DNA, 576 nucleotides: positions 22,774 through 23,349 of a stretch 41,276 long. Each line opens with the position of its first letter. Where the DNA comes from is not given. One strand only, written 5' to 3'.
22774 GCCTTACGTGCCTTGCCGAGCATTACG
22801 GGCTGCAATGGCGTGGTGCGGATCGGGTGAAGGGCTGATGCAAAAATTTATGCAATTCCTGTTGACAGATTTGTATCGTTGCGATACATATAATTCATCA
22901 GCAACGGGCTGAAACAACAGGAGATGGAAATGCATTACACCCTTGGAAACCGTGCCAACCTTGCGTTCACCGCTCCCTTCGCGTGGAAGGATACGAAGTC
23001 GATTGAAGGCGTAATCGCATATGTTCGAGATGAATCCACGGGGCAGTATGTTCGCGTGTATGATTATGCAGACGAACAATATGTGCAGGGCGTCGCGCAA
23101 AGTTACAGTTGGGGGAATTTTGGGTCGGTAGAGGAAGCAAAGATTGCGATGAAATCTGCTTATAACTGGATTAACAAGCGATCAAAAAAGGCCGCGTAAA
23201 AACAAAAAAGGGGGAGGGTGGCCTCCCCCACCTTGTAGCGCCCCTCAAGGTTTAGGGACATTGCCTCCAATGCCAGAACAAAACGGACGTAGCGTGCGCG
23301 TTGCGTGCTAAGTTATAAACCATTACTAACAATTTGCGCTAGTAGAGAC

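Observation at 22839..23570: Accessory island with acr-aca-like architecture: operator-bearing promoter, small A/T-rich gene, small HTH gene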

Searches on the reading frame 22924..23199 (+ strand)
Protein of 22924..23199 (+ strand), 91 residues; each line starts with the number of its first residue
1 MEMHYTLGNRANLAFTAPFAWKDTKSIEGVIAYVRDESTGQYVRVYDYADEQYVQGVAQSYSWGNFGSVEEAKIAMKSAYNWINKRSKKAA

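Call 6: search_protein_families(library=pfam, proteins=[window:22924-23199:+], max_evalue=0.1)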
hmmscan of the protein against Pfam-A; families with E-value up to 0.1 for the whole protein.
window:22924-23199:+ (91 aa): 0 families

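Call 9: search_protein_families(library=phrogs, proteins=[window:22924-23199:+], max_evalue=0.01)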
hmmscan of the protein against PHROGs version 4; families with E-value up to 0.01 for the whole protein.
window:22924-23199:+ (91 aa): 1 family
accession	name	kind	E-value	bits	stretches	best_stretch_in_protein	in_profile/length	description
phrog_22809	-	unknown function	8.2e-08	33.7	1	3-88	1-90/91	-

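Call 10: find_homologous_proteins(query=window:22924-23199:+, max_evalue=0.001)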
Query window:22924-23199:+ (91 aa): 1 proteins with E <= 0.001 among 1 candidates.
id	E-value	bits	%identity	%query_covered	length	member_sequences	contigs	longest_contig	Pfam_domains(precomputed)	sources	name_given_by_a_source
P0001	6.4e-53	194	100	98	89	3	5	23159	-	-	-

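Call 13: search_dna_similar(query=window:22924-23196:+, collection=phages, mode=protein, max_evalue=1, max_rows=30)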
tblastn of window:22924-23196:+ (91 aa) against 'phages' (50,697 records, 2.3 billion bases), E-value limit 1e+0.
No match.

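Call 16: find_encoding_contigs(protein=P0001, flank=10000, max_places=10)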
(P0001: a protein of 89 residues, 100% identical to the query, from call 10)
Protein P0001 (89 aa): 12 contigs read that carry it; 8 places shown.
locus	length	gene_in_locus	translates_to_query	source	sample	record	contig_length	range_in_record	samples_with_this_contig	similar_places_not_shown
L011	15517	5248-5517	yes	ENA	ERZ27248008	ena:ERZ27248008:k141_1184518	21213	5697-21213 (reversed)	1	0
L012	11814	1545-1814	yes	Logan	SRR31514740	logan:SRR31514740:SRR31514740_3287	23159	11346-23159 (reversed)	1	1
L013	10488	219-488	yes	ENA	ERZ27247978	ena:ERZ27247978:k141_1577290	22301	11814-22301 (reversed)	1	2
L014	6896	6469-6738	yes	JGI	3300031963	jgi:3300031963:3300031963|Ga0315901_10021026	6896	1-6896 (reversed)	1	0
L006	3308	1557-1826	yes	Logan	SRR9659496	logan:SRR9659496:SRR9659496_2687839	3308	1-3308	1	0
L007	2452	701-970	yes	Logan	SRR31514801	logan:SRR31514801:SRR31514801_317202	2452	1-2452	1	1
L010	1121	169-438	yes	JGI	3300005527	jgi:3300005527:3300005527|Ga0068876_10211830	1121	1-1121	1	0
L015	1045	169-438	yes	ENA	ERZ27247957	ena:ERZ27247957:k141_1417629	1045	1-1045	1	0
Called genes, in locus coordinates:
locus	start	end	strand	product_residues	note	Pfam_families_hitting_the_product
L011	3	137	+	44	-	?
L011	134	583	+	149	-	-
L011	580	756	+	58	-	-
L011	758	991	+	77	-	-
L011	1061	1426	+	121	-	-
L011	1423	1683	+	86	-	-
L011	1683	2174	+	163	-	PF08299:Bac_DnaA_C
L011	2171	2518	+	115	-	PF05866:RusA (weak)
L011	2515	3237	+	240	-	PF01170:UPF0020 (faint), PF01555:N6_N4_Mtase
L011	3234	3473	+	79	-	-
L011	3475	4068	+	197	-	-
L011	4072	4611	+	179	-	-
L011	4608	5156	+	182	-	-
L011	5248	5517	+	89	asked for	-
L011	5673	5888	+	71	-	PF13560:HTH_31 (weak)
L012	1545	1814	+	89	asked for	-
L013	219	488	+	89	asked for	-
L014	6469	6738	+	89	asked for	-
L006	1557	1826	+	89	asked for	-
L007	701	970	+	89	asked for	-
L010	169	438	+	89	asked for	-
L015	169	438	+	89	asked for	-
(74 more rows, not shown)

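Call 24: search_protein_representatives(protein=window:22924-23199:+)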
Query: 91 residues. Proteins with E-value up to 0.001 (for the whole library): 11; up to 1e-10: 4; up to 1e-30: 0. The best 11 are listed.
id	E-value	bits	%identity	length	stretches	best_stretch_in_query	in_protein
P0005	3.5e-21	91.0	56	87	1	3-86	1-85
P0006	6.8e-20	86.9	52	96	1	4-90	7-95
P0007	3.3e-15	71.9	48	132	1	4-86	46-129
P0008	1.9e-12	63.1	45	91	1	4-86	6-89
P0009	5.3e-10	55.3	45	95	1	4-87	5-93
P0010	8.7e-10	54.6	39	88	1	3-84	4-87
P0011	3.0e-08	49.7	37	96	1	4-87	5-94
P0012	1.9e-06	44.0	37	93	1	4-90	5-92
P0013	5.2e-06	42.6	41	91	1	3-89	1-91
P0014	6.0e-06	42.4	42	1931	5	10-45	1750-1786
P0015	8.8e-06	41.9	57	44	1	45-86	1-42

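Call 30: find_related_loci(query=A3, collection=viral_contigs, flank=6000)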
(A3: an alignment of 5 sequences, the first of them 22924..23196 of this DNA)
Query A3 (91 aa) in viral_contigs; peptide patterns used: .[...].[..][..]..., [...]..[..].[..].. (x = any residue, [..] = any of these).
32 stretches matched a pattern; 3 encode a relative of the query (tblastn E <= 1e-3); 3 distinct loci.
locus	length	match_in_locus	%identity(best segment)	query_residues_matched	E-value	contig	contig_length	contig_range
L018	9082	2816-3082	55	1-88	1e-26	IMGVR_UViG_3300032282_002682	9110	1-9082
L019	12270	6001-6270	50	5-91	5e-24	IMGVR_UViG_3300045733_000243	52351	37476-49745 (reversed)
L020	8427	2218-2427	47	16-85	2e-18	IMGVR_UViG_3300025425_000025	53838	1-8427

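Call 31: find_related_loci(query=A3, collection=genome_contigs, flank=8000)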
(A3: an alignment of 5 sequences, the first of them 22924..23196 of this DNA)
Query A3 (91 aa) in genome_contigs; peptide patterns used: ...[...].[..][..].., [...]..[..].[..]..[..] (x = any residue, [..] = any of these).
127 stretches matched a pattern, but none encodes a relative of the query by tblastn (E <= 1e-3).

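Call 42: predict_structure(alignment_id=A2)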
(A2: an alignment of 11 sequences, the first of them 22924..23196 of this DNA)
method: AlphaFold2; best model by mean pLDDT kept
length: 91 residues; sequences in the alignment: 11
mean_pLDDT: 83.3   pTM: 0.71
mean pLDDT of the five models: 83.3, 80.1, 78.5, 76.5, 75.6
residues with pLDDT >= 90: 33; 70-90: 49; 50-70: 7; < 50: 2
segments of 3 or more residues with pLDDT < 50: none
pLDDT, mean of each block of 10 residues (from residue 1): 78 89 86 91 89 75 85 91 71 45
secondary structure, 60 per line:
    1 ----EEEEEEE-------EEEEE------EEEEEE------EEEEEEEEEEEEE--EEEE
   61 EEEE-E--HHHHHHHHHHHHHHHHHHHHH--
elements in order: E5-11 E19-23 E30-35 E42-54 E57-64 H69-89

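Call 45: fold_search(model_id=the predicted structure, library=pdb)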
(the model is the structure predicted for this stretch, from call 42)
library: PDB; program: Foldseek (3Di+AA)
matches with E <= 10: 234; with E <= 0.001: 0
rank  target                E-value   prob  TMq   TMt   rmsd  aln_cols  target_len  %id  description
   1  5fnz_A                1.2e+00  0.06  0.24  0.10  14.8       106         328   13  F206W mutant of FAD synthetase from Corynebacterium ammoniagenes (released 2016-11-30)
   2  4cff_A                1.3e+00  0.10  0.29  0.09  14.5        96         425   11  Structure of full length human AMPK in complex with a small molecule activator, a thienopyridone derivative (A-769662) (released 2013-12-25)
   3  4uzf_A                1.3e+00  0.05  0.23  0.09  15.0       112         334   12  R66E mutant of FAD synthetase from Corynebacterium ammoniagenes (released 2015-04-08)
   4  1y2t_A                1.4e+00  0.04  0.18  0.13  14.6       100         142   11  Crystal structure of the common edible mushroom (Agaricus bisporus) lectin (released 2004-12-21)
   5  3ts3_A                1.4e+00  0.12  0.25  0.13   8.3        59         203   15  Crystal structure of the projection domain of the turkey astrovirus capsid protein at 1.5 angstrom resolution (released 2011-09-28)
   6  3ts3_B                1.4e+00  0.12  0.25  0.13   8.3        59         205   15  Crystal structure of the projection domain of the turkey astrovirus capsid protein at 1.5 angstrom resolution (released 2011-09-28)
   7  3zug_A                1.4e+00  0.04  0.22  0.09  14.9       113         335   12  E268D mutant of FAD synthetase from Corynebacterium ammoniagenes (released 2012-08-01)
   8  2nax_MODEL_1_A        1.6e+00  0.15  0.28  0.32  10.7        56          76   18  Structure of CCHC zinc finger domain of Pcf11 (released 2016-11-23)
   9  4xwx                  1.8e+00  0.08  0.24  0.16   8.4        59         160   14  Crystal structure of the PTB domain of SHC (released 2015-02-25)
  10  3nhn                  1.9e+00  0.07  0.23  0.15   7.3        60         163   20  Crystal structure of the SRC-family kinase HCK SH3-SH2-linker regulatory region (released 2010-09-01)
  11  8co5                  2.2e+00  0.21  0.43  0.11  13.0       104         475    9  The surface-engineered photosensory module (PAS-GAF-PHY) of the bacterial phytochrome Agp1 (AtBphP1) in the Pr form with (released 2024-03-06)
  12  6r26                  2.2e+00  0.21  0.43  0.10  13.3       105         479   10  The photosensory core module (PAS-GAF-PHY) of the bacterial phytochrome Agp1 (AtBphP1) locked in a Pr-like state (released 2020-04-01)
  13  5fo0_A                2.2e+00  0.04  0.23  0.09  14.5       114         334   12  D298E mutant of FAD synthetase from Corynebacterium ammoniagenes (released 2016-11-30)
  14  3zug_B                2.2e+00  0.03  0.22  0.09  15.2       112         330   12  E268D mutant of FAD synthetase from Corynebacterium ammoniagenes (released 2012-08-01)
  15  5fo1_B                2.2e+00  0.03  0.22  0.09  15.2       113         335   12  E301A mutant of FAD synthetase from Corynebacterium ammoniagenes (released 2016-11-30)
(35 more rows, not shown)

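Call 51: search_solved_structures(query=A2, max_evalue=10)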
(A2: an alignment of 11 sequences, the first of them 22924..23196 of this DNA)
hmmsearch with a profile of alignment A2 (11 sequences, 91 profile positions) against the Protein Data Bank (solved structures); distinct sequences matched with E-value up to 10: 10.
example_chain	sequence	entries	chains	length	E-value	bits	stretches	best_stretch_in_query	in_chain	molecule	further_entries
4ow4_A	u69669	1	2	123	0.12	15.8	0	33-48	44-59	Beta-terfoil designed by folding nucleus symmetric expansion (""Phifoil"")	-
8kbh_I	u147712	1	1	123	0.71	13.3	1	46-89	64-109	Thoeris anti-defense 1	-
9e7t_A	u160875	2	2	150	0.71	13.3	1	53-87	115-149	Dot/Icm T4SS effector PieF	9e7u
8kbg_D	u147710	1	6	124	0.73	13.3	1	46-89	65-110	Thoeris anti-defense 1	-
7uav_A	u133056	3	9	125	0.74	13.3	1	46-89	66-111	ABC transporter ATPase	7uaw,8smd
8kbh_D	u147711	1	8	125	0.74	13.3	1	46-89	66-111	Thoeris anti-defense 1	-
2o26_X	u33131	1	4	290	0.8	13.2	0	36-73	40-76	Mast/stem cell growth factor receptor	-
2ze0_A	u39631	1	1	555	0.84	13.1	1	25-58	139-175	Alpha-glucosidase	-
8kbe_A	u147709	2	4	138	0.97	12.9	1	46-89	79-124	Thoeris anti-defense 1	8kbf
9dze_a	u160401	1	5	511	1.1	12.7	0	60-82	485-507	pD5-14 C component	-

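Call 52: fold_search(model_id=the predicted structure, library=viral)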
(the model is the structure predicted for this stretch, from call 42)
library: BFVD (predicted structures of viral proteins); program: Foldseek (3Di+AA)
matches with E <= 10: 399; with E <= 0.001: 1
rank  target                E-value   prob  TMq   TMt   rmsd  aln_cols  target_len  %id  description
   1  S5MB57                9.1e-08  1.00  0.81  0.81   1.8        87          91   38  Uncharacterized protein [Sinorhizobium phage phiM12]
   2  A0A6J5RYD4            1.1e-01  0.38  0.26  0.27  12.2        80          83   18  Uncharacterized protein [uncultured Caudovirales phage]
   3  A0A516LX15            1.3e-01  0.38  0.29  0.31  12.2        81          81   12  (no name in the UniProt tables at hand)
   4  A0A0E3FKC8            3.3e-01  0.20  0.25  0.28  11.4        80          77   22  Uncharacterized protein [Synechococcus phage ACG-2014f]
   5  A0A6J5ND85            4.4e-01  0.11  0.21  0.14  11.7        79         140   11  Uncharacterized protein [uncultured Caudovirales phage]
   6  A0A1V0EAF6            5.2e-01  0.12  0.25  0.23  13.6        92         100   15  (no name in the UniProt tables at hand)
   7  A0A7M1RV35            5.9e-01  0.06  0.19  0.03  13.6        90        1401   13  DUF7831 domain-containing protein [uncultured phage cr131_1]
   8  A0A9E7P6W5            6.2e-01  0.20  0.27  0.28  12.7        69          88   10  (no name in the UniProt tables at hand)
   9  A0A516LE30            7.9e-01  0.11  0.24  0.13   8.9        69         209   14  (no name in the UniProt tables at hand)
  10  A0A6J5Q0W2            9.9e-01  0.10  0.24  0.14   8.9        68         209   12  Essential recombination function protein [uncultured Caudovirales phage]
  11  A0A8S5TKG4            9.9e-01  0.07  0.21  0.20  14.7        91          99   13  Uncharacterized protein [Podoviridae sp. ctz6O13]
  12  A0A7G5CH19            1.1e+00  0.06  0.21  0.19   7.8        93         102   17  (no name in the UniProt tables at hand)
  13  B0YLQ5                1.1e+00  0.15  0.30  0.27   9.4        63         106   10  Uncharacterized protein [Glossina hytrovirus (isolate Glossina pallidipes/Ethiopia/Seibersdorf/-)]
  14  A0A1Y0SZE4            1.2e+00  0.08  0.24  0.09  12.7        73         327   12  Uncharacterized protein [Pseudomonas phage Phabio]
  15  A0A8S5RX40            1.3e+00  0.23  0.27  0.19   3.6        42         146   14  Cytosine specific methyltransferase [Siphoviridae sp. ctEJG5]
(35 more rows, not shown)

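Call 53: search_solved_structures(query=A2, max_evalue=1, show_alignments=5)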
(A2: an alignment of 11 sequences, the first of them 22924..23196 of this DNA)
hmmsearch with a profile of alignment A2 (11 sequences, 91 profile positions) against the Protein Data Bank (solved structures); distinct sequences matched with E-value up to 1: 9.
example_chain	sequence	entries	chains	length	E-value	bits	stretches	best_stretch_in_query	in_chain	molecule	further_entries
4ow4_A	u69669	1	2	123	0.12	15.8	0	33-48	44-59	Beta-terfoil designed by folding nucleus symmetric expansion (""Phifoil"")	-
8kbh_I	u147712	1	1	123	0.71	13.3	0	46-89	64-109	Thoeris anti-defense 1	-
9e7t_A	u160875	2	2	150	0.71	13.3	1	53-87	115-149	Dot/Icm T4SS effector PieF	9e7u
8kbg_D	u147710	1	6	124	0.73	13.3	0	46-89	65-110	Thoeris anti-defense 1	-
7uav_A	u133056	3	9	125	0.74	13.3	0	46-89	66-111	ABC transporter ATPase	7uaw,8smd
8kbh_D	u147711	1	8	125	0.74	13.3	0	46-89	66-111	Thoeris anti-defense 1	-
2o26_X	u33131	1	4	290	0.8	13.2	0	36-73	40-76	Mast/stem cell growth factor receptor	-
2ze0_A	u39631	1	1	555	0.84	13.1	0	25-58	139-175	Alpha-glucosidase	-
8kbe_A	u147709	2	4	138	0.97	12.9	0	46-89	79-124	Thoeris anti-defense 1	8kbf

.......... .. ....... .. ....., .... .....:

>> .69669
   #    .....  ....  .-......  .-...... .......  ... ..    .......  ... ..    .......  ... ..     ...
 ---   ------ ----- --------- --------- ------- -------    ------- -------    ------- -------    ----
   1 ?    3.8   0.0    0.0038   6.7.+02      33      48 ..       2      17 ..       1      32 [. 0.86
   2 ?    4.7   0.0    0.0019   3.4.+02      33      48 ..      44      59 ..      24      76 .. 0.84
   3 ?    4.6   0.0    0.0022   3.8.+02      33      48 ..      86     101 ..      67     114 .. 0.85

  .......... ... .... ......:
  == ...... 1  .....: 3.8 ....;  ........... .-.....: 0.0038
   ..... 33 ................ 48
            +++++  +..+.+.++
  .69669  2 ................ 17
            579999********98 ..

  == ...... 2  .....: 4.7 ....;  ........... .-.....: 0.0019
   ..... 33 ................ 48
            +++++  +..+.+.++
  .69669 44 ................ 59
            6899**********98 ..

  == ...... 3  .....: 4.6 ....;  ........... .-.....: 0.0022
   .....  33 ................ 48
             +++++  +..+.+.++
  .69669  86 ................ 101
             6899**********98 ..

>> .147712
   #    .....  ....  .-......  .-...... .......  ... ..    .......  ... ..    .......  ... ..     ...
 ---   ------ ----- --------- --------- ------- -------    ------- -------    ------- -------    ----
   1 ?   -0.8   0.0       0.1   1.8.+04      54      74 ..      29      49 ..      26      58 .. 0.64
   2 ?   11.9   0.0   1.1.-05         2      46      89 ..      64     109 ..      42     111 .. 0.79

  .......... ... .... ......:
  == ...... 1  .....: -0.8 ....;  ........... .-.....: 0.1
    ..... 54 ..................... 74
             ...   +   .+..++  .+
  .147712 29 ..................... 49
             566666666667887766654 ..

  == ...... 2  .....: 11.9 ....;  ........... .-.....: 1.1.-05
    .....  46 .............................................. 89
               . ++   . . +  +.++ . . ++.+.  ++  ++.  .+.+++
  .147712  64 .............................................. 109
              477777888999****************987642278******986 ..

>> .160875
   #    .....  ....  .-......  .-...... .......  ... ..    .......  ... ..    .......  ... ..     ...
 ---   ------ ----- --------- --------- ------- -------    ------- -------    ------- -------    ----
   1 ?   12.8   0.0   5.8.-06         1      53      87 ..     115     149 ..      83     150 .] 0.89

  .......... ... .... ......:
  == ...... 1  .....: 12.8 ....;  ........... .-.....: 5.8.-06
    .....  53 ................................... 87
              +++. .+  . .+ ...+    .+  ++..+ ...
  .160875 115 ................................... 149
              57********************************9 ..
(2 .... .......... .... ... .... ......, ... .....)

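Call 54: find_homologous_proteins(query=A2, max_evalue=0.001)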
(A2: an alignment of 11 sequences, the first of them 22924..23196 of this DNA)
Query A2 (11 sequences) (91 aa, profile of the alignment): 89 proteins with E <= 0.001 among 400 candidates.
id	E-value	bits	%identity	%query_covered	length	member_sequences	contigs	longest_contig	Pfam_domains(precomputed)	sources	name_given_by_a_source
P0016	1.9e-39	152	59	90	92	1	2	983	-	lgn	-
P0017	2.0e-38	148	47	90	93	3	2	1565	-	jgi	jgi:hypothetical protein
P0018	2.2e-38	148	52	90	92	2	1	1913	-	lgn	-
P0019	1.1e-37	146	59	81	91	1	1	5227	-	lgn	-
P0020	1.1e-37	146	49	100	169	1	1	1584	-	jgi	jgi:hypothetical protein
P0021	2.1e-37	145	49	89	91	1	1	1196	-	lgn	-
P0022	2.2e-37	145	51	92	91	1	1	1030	-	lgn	-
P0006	2.7e-37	145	52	96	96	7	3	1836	-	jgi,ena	jgi:hypothetical protein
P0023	3.0e-37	144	49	90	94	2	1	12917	-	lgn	-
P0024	3.1e-37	144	53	96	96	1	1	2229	-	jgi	jgi:hypothetical protein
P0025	3.1e-37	144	50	90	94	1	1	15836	-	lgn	-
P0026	3.7e-37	144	46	91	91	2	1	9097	-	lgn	-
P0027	6.1e-37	143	54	90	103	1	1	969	-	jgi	jgi:hypothetical protein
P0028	8.6e-37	143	51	90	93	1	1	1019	-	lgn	-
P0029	1.2e-36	142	46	97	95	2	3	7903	-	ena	-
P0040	1.0e-35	139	45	96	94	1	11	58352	-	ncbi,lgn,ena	-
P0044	2.4e-35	138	54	90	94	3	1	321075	-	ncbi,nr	ncbi:hypothetical protein BTE77_06775 [Ensifer adhaerens]|nr:hypothetical protein BTE77_06775 [Ensif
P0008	6.8e-35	137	45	89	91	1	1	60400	-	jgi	jgi:predicted mannosyl-3-phosphoglycerate phosphatase (HAD superfamily)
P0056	1.2e-33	133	51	93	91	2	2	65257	-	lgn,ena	-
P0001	5.0e-33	131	100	98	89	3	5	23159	-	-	-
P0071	4.4e-32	128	47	93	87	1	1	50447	-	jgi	-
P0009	1.7e-31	126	42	95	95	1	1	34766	-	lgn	-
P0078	7.0e-31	124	41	96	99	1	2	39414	-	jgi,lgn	jgi:Na+-transporting NADH:ubiquinone oxidoreductase subunit NqrB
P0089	4.3e-23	99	37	96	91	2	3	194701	-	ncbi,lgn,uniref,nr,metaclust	ncbi:hypothetical protein PHIM7_161 [Sinorhizobium phage phiM7]|uniref:Uncharacterized protein n=2 T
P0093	2.4e-16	77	32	91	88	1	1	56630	-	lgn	-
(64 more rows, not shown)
